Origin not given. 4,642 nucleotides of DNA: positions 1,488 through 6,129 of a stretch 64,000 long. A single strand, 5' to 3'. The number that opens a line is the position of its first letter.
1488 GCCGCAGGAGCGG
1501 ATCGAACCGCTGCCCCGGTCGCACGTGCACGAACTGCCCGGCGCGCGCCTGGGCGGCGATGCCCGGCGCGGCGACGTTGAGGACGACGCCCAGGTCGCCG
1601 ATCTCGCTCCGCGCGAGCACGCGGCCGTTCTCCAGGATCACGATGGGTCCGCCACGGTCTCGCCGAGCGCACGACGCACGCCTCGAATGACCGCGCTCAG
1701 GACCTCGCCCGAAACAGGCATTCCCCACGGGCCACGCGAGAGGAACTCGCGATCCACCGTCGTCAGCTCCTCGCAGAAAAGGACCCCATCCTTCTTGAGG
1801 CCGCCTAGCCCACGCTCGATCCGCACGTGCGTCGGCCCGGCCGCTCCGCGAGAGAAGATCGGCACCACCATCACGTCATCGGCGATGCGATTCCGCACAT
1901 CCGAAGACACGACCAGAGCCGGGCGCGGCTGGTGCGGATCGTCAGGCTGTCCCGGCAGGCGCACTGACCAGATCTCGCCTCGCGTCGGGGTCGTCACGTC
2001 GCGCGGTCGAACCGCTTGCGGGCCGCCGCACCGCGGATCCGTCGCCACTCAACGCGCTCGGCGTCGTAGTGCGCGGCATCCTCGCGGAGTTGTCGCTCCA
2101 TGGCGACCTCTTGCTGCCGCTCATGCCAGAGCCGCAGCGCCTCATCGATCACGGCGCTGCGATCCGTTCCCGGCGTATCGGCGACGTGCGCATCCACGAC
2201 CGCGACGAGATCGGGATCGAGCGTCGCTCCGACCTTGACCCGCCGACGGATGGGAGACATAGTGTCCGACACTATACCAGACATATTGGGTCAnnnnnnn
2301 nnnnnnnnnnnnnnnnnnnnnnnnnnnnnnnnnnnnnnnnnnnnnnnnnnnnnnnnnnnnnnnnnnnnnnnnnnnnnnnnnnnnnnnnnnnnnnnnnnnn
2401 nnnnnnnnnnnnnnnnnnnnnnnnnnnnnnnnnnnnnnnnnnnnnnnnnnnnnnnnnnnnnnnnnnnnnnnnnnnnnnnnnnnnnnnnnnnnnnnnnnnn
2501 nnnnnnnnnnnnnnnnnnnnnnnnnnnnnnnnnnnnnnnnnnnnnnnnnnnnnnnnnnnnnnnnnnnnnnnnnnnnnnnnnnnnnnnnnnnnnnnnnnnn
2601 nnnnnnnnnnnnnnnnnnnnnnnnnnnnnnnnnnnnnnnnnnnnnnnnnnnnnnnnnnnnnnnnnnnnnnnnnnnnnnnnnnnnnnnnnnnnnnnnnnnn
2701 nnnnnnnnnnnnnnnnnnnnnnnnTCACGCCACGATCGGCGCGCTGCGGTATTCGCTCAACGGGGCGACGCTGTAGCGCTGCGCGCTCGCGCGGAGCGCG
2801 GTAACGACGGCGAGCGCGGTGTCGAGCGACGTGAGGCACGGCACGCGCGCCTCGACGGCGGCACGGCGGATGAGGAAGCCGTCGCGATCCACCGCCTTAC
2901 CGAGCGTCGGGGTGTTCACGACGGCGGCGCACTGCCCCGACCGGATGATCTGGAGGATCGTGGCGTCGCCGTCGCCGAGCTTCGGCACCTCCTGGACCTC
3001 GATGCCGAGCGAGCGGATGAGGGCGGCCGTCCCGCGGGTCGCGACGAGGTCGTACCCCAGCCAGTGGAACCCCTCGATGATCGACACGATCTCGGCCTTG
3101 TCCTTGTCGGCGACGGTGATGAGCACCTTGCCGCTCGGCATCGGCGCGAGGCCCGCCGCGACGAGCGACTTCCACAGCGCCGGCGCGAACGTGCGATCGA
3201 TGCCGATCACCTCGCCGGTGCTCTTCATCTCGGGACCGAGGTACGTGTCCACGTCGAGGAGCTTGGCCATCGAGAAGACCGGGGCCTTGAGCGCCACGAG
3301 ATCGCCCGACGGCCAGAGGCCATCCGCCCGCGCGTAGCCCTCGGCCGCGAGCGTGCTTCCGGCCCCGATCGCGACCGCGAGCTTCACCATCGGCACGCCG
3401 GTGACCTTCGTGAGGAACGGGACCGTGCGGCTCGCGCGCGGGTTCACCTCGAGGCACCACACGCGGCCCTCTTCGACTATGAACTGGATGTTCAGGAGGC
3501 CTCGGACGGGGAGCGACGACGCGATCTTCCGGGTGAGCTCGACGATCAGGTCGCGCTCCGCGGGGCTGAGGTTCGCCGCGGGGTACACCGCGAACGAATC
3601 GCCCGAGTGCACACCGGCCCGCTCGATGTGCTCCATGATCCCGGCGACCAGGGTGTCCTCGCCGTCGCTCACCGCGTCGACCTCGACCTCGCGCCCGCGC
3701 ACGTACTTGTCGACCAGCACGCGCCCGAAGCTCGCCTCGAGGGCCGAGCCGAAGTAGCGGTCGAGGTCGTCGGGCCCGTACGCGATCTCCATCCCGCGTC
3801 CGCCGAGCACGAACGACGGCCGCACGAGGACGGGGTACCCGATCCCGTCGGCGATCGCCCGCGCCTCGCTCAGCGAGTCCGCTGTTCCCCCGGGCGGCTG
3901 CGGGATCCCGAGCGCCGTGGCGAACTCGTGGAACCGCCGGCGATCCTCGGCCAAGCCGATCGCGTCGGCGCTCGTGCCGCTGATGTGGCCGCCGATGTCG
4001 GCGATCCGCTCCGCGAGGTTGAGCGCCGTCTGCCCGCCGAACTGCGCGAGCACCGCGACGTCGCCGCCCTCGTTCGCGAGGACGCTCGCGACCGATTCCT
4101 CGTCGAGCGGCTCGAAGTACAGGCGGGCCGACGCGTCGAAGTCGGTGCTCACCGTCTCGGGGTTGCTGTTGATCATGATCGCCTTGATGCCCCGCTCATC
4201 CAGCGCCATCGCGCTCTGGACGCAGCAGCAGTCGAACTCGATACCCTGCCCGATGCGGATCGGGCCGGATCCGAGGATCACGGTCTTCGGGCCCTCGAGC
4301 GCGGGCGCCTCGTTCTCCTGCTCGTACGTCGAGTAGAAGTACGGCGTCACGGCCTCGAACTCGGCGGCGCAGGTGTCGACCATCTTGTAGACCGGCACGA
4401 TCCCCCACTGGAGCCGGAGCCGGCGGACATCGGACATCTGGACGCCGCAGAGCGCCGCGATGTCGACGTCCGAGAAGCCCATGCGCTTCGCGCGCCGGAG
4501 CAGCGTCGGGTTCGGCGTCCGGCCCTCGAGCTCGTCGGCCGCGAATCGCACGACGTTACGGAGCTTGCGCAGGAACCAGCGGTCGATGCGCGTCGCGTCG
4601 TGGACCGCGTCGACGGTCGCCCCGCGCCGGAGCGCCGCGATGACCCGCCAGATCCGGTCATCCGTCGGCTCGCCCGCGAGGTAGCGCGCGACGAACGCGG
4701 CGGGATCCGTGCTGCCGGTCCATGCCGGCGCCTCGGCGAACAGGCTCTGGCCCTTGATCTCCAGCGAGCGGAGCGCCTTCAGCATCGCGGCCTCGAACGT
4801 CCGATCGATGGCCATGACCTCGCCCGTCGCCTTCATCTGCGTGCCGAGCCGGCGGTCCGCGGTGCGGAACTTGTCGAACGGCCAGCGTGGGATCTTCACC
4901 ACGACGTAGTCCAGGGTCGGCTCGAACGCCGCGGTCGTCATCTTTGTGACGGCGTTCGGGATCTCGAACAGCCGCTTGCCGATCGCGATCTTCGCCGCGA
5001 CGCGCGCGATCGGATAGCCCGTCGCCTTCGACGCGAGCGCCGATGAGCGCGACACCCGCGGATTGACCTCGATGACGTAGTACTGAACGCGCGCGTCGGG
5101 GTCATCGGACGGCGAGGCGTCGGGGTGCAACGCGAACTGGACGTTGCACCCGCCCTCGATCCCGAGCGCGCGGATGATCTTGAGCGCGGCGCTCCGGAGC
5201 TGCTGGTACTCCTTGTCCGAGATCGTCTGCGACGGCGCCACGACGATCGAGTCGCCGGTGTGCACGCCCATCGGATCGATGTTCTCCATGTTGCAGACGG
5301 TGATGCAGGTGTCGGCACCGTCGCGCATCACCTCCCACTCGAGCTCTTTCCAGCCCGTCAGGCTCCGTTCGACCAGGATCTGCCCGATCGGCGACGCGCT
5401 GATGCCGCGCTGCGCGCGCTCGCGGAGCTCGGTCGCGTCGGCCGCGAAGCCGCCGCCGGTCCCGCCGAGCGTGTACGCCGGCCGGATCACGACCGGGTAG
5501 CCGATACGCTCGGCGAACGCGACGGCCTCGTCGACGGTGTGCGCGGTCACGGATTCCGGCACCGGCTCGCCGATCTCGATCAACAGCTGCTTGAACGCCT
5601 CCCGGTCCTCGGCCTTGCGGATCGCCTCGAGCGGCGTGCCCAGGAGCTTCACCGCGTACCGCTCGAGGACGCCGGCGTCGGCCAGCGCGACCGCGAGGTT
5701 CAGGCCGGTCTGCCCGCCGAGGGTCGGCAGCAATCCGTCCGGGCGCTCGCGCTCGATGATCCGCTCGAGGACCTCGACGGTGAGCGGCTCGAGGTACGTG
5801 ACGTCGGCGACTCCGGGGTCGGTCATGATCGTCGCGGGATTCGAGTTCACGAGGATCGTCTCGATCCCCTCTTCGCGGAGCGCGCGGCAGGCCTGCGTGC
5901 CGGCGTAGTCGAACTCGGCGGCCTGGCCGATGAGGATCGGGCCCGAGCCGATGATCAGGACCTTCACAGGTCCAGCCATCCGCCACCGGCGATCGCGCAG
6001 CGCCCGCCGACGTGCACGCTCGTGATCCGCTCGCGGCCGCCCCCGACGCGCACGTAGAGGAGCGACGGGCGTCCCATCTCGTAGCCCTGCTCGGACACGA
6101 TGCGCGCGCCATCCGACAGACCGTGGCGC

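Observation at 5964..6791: PhzF-family isomerase gene inserted between carA and carB with start/stop overlaps on both sides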

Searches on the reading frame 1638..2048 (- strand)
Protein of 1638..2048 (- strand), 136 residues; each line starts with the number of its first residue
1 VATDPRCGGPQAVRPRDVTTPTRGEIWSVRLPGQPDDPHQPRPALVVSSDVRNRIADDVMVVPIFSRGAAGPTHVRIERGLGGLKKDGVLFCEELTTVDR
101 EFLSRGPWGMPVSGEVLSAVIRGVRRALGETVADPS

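Call 54: search_protein_families(library=padloc, proteins=[window:1638-2048:-], max_evalue=0.01)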
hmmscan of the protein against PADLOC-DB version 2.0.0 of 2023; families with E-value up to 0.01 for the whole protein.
window:1638-2048:- (136 aa): 0 families
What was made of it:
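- Tried and rejected: No PADLOC hits (call 54).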

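Call 56: search_protein_families(library=pfam, proteins=[window:1638-2048:-], max_evalue=0.01)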
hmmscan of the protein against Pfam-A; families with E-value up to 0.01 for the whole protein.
window:1638-2048:- (136 aa): 1 family
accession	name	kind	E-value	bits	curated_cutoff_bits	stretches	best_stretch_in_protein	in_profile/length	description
PF02452.23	PemK_toxin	-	5.6e-17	62.4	23.1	1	23-126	2-107/109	PemK-like, MazF-like toxin of type II toxin-antitoxin system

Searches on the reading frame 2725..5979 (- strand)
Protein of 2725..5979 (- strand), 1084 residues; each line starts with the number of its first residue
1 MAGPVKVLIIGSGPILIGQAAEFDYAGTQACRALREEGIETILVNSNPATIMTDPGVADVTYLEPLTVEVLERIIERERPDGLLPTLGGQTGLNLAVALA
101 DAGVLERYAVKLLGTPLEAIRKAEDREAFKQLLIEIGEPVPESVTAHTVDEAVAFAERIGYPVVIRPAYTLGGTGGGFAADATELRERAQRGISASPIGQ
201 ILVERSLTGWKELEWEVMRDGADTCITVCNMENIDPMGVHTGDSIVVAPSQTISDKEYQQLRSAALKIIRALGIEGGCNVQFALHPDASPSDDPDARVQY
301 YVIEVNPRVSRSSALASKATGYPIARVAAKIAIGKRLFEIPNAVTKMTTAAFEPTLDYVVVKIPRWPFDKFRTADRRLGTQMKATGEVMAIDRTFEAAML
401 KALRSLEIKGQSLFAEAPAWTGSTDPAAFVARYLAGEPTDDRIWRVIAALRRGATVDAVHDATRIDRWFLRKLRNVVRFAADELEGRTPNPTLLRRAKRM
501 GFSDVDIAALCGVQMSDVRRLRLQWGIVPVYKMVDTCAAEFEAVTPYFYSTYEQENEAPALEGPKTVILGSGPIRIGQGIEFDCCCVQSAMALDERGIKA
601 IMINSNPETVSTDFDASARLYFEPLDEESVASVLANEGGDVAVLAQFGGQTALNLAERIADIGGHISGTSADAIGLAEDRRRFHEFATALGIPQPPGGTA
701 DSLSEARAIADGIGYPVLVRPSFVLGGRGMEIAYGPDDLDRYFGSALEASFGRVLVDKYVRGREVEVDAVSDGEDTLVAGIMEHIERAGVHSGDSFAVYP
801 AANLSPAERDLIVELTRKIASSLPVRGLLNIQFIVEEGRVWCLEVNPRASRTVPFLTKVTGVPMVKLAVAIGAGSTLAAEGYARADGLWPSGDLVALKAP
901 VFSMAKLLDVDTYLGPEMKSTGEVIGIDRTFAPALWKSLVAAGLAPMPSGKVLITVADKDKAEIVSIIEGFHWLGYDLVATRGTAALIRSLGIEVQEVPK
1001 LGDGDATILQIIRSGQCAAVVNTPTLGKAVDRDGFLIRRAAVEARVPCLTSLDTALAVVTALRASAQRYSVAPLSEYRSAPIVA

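Call 3: search_protein_families(library=pfam, proteins=[window:2725-5979:-])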
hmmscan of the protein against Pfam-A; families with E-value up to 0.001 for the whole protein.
window:2725-5979:- (1084 aa): 10 families
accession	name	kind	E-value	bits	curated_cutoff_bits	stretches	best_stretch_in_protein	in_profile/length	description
PF02786.22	CPSase_L_D2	-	7.5e-116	385.5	19.8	2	125-338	1-209/211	Carbamoyl-phosphate synthase L chain, ATP binding domain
PF25596.1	CPSase_L_D1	-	6.7e-88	290.9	27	2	6-121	4-117/118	Carbamoyl phosphate synthase preATP-grasp domain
PF02787.25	CPSase_L_D3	-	1.4e-23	83.1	26.6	1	437-510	5-79/80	Carbamoyl-phosphate synthetase large chain, oligomerisation domain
PF02142.27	MGS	-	3.8e-17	62.6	24.1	1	963-1050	1-94/94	MGS-like domain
PF07478.18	Dala_Dala_lig_C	-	2.4e-16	60.3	24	2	706-864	28-186/204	D-ala D-ala ligase C-terminus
PF02222.28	ATP-grasp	-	2.2e-13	50.7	27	1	686-849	2-163/179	ATP-grasp domain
PF02655.19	ATP-grasp_3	-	3.8e-11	43.8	23.2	1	713-849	30-157/160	ATP-grasp domain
PF15632.11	ATPgrasp_Ter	-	6.7e-11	42.5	29.1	1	752-874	3-110/131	ATP-grasp in the biosynthetic pathway with Ter operon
PF13549.11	ATP-grasp_5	-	1e-08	35.3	27.6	1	125-166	11-52/221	ATP-grasp domain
PF01071.24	GARS_A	-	1.4e-07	32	27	0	684-794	7-128/194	Phosphoribosylglycinamide synthetase, ATP-grasp (A) domain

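Call 4: search_protein_families(library=ncbifam, proteins=[window:2725-5979:-])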
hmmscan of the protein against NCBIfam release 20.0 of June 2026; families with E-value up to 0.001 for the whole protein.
window:2725-5979:- (1084 aa): 43 families (the best 25 are shown)
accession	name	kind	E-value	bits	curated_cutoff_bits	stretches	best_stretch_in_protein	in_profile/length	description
NF003671.0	PRK05294.1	equivalog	0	1448.2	599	1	6-1074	9-1054/1058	carbamoyl-phosphate synthase large subunit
TIGR01369.1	CPSaseII_lrg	equivalog_domain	0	1422.3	1027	1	5-1062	7-1052/1052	carbamoyl-phosphate synthase (glutamine-hydrolyzing) large subunit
NF009471.0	PRK12833.1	equivalog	8.5e-34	116.9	686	2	654-878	93-325/467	acetyl-CoA carboxylase biotin carboxylase subunit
TIGR01235.1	pyruv_carbox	equivalog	6.3e-33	113.4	1114.45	2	654-879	90-323/1143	pyruvate carboxylase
NF005525.0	PRK07178.1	equivalog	1.5e-32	112.9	768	2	635-878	69-320/471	acetyl-CoA carboxylase biotin carboxylase subunit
NF009554.0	PRK12999.1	equivalog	1.7e-31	108.9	965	2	654-880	94-328/1147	pyruvate carboxylase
NF006406.0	PRK08654.1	equivalog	2e-31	109.1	739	2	653-879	89-322/499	acetyl-CoA carboxylase biotin carboxylase subunit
NF006367.0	PRK08591.1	subfamily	4.9e-31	107.9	597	2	654-879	90-323/451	acetyl-CoA carboxylase biotin carboxylase subunit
TIGR00514.1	accC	equivalog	5.6e-27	94.7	626.5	2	653-878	89-322/449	acetyl-CoA carboxylase biotin carboxylase subunit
NF006286.0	PRK08462.1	equivalog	1.4e-24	86.8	740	2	105-339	97-325/445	acetyl-CoA carboxylase biotin carboxylase subunit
NF053643.1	Ddl_archaea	equivalog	1.3e-23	83.6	500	2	34-334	18-297/367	putative pseudomurein biosynthesis ATP-grasp protein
TIGR01142.1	purT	equivalog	2.9e-21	75.8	502.15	2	670-852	91-275/380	phosphoribosylglycinamide formyltransferase 2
TIGR02712.1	urea_carbox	equivalog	1e-20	73.2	1303.85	2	652-882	87-325/1201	urea carboxylase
NF002563.0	PRK02186.1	subfamily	1.1e-20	73.5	625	2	667-879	95-309/890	argininosuccinate lyase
NF004085.0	PRK05586.1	equivalog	2.1e-20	73.1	723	2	673-878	109-322/448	acetyl-CoA carboxylase biotin carboxylase subunit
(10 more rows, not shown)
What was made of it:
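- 2725..5967 (-): carB, CPSase large subunit. The homology-supported start is GTG 5967 (GTGA overlap with the phzF stop). The alternative ATG 5979 gives the 16-nt overlap. NF003671 1448 bits (call 4).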
